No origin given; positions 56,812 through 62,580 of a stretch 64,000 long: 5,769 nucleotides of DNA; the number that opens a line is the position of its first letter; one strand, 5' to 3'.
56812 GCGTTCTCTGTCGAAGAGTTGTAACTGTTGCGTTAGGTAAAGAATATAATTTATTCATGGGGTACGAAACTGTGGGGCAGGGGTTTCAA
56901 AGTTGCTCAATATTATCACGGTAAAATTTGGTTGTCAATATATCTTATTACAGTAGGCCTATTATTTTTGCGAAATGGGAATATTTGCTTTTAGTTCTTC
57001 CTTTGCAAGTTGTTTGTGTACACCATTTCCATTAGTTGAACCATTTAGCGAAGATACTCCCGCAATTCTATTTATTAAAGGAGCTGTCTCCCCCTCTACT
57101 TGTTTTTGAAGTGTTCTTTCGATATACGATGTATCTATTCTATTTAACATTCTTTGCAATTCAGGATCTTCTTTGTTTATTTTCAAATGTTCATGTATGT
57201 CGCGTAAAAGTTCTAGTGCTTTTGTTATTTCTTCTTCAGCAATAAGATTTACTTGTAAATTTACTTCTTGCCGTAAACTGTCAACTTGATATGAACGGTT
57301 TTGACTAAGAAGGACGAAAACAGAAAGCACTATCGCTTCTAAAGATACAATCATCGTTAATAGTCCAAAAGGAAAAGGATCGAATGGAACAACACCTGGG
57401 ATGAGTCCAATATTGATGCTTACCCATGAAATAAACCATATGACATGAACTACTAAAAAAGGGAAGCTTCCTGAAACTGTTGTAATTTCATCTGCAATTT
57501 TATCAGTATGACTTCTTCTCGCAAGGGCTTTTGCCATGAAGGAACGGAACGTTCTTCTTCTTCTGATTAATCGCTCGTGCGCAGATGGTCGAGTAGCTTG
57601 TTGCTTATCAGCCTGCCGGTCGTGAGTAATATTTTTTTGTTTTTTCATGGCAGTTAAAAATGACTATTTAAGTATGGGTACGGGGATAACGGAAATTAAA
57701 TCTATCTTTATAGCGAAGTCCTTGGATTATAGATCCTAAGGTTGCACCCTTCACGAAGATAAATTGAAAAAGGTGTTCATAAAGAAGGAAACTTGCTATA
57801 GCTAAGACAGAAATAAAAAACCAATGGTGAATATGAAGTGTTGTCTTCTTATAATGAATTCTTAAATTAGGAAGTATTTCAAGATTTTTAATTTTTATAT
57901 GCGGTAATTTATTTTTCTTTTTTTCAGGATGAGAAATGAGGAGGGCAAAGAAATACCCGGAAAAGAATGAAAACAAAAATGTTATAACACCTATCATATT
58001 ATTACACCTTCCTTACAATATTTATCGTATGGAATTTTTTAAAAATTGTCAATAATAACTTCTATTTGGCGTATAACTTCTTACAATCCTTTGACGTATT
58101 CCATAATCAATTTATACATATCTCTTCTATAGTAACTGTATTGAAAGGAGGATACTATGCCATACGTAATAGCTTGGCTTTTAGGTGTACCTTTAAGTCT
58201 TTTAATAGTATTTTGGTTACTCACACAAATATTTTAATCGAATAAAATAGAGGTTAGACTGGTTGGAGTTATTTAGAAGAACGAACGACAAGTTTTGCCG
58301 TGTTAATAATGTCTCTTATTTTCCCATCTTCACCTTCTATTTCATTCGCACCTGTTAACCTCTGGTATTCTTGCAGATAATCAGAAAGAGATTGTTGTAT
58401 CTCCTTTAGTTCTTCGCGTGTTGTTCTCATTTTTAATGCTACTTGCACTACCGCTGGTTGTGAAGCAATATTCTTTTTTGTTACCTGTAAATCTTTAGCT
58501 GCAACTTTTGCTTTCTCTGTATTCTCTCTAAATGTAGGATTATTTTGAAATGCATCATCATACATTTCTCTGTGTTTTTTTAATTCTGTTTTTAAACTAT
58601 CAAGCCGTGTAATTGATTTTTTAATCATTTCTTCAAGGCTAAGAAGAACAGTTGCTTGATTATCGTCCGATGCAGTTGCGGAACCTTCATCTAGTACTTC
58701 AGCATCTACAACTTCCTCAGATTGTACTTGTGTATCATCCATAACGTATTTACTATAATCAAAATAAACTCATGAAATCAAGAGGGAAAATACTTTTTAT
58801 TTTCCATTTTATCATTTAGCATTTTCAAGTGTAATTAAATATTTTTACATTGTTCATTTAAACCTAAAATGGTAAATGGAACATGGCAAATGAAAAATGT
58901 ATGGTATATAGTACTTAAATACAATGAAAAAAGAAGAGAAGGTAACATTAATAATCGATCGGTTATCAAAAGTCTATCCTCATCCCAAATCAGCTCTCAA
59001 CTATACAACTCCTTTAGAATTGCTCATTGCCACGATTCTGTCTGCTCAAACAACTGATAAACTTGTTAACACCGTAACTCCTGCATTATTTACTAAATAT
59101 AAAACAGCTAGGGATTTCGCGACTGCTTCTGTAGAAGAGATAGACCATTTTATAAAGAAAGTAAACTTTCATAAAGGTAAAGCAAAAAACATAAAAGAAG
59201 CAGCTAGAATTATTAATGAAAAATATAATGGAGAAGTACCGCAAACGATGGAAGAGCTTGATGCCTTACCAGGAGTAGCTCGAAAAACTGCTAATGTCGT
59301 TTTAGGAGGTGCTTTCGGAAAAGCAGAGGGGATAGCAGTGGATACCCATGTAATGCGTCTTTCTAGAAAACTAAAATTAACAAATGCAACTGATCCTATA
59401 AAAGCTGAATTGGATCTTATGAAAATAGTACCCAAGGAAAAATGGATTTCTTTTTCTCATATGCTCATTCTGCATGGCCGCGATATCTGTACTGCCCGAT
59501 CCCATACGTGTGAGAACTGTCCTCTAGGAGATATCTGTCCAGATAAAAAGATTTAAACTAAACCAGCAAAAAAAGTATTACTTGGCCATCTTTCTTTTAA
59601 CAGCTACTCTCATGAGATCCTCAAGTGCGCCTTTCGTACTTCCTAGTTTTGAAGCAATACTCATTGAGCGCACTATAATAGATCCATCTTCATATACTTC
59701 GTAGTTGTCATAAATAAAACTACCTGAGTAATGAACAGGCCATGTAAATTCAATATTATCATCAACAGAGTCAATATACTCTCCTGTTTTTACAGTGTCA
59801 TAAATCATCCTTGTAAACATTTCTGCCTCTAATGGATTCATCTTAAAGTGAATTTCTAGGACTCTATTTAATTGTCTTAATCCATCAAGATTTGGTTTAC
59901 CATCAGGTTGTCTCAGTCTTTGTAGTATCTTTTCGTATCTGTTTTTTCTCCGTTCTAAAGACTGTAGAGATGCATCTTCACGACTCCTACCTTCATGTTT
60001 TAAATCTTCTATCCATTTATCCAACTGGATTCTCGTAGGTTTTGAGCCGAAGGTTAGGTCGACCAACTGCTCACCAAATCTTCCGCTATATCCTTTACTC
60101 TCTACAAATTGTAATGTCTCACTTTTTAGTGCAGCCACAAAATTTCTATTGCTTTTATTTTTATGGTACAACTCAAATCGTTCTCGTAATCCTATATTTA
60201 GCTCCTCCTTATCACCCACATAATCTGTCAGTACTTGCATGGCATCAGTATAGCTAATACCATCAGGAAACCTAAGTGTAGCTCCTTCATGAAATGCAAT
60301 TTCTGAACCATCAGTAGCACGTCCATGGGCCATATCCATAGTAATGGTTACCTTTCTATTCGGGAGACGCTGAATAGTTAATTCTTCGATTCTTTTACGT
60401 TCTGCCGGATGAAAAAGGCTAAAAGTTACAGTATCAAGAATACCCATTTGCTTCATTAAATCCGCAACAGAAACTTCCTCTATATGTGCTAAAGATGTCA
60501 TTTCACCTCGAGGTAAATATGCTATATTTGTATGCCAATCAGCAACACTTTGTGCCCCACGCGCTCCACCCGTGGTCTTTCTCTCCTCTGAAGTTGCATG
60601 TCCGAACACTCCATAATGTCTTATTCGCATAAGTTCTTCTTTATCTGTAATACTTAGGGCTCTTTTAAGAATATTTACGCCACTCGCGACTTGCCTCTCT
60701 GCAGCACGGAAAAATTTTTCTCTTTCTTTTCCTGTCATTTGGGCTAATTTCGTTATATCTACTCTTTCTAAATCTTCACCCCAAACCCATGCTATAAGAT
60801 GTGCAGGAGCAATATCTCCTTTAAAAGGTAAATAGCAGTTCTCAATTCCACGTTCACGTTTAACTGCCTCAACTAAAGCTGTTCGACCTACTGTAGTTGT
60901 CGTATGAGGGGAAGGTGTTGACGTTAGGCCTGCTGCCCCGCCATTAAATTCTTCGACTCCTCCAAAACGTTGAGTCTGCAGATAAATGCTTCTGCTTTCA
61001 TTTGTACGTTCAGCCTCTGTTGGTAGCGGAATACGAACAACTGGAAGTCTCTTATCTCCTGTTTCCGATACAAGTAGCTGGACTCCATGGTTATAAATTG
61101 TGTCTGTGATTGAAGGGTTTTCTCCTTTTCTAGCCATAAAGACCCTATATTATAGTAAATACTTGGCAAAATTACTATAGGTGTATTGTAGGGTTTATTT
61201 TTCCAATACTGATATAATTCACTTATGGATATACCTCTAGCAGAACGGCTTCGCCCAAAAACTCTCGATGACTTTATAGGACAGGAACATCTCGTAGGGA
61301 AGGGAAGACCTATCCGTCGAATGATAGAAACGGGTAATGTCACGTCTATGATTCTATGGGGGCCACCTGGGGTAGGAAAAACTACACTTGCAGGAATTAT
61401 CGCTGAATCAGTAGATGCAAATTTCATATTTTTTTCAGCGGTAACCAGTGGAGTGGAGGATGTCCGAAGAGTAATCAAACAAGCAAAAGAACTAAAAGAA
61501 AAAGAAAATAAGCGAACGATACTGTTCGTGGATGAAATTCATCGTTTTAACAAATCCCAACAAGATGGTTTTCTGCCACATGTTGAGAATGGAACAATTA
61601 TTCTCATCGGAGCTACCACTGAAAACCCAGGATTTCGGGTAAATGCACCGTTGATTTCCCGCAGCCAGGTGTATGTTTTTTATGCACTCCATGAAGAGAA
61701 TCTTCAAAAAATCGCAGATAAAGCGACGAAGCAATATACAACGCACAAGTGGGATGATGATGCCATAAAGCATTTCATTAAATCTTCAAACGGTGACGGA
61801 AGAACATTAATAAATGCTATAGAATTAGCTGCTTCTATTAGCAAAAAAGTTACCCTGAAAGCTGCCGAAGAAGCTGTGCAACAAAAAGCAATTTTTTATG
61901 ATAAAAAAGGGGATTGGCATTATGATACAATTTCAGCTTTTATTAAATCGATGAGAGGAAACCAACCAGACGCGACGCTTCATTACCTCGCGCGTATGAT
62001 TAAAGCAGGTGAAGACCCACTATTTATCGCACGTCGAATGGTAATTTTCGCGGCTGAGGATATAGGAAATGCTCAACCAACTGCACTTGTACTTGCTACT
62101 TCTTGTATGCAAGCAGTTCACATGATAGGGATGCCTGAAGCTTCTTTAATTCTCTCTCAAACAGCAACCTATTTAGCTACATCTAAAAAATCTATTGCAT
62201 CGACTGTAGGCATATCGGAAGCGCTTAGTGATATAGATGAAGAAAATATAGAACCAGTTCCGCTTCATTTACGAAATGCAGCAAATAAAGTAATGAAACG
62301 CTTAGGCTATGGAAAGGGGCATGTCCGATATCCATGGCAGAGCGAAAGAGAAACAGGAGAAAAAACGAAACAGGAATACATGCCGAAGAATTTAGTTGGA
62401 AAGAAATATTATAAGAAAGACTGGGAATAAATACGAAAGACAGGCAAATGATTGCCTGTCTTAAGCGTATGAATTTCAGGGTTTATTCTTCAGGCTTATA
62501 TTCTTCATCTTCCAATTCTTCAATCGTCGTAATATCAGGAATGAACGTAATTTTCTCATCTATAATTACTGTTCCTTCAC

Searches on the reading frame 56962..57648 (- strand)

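Call 44: search_protein_families(library=pfam, proteins=[window:56962-57648:-], max_evalue=0.001)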
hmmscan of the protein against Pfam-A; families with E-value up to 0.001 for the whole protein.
window:56962-57648:- (228 aa): 1 family
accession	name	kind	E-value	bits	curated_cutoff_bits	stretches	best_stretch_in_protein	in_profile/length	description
PF06210.16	DUF1003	-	4.2e-27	94.8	27.4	1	60-159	2-100/103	Protein of unknown function (DUF1003)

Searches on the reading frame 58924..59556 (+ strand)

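Call 44: search_protein_families(library=pfam, proteins=[window:58924-59556:+], max_evalue=0.001)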
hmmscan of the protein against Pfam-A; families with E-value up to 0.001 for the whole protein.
window:58924-59556:+ (210 aa): 2 families
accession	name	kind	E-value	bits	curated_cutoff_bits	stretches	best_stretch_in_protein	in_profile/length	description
PF00730.31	HhH-GPD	-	3.4e-24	85.7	26.2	1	35-171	1-108/108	HhH-GPD superfamily base excision DNA repair protein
PF00633.29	HHH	-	9.2e-08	32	24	1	100-127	1-28/30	Helix-hairpin-helix motif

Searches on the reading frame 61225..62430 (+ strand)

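Call 44: search_protein_families(library=pfam, proteins=[window:61225-62430:+], max_evalue=0.001)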
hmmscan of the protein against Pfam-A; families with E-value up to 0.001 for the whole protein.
window:61225-62430:+ (401 aa): 14 families
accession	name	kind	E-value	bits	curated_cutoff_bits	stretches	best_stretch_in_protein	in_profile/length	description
PF12002.13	MgsA_C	-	8.6e-54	182.3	27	1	245-398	1-150/167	MgsA AAA+ ATPase C terminal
PF16193.11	AAA_assoc_2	-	3.5e-23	82.1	34.3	1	174-244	5-81/81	AAA C-terminal domain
PF00004.35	AAA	-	1.3e-16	61.7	21.2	1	42-150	1-126/131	ATPase family associated with various cellular activities (AAA)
PF05496.18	RuvB_N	-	2.7e-15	56.9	27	1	9-130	1-119/159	Holliday junction DNA helicase RuvB P-loop domain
PF07728.20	AAA_5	-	7.6e-06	26.4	22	1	42-133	2-103/139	AAA domain (dynein-related subfamily)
PF13191.12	AAA_16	-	8.3e-06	26.8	32.6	0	34-70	19-56/167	AAA ATPase domain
PF13401.12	AAA_22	-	3.1e-05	24.8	27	1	41-114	7-84/130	AAA domain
PF13173.12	AAA_14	-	4.3e-05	24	27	1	42-112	5-78/129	AAA domain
PF20720.3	nSTAND3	-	0.00011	22.4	27.2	1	42-104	20-73/155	Novel STAND NTPase 3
PF01637.24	ATPase_2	-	0.00016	22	33.2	0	30-63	11-44/225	ATPase domain predominantly from Archaea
PF13479.12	AAA_24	-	0.00019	21.8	27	1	41-109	4-77/195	AAA domain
PF00158.32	Sigma54_activat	-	0.00052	20.2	20.2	0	95-134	92-131/168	Sigma-54 interaction domain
PF04851.21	ResIII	-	0.00083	19.7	22.5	0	78-132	112-162/164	Type III restriction enzyme, res subunit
PF13238.12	AAA_18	-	0.00091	20.1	29.4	0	43-127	2-76/128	AAA domain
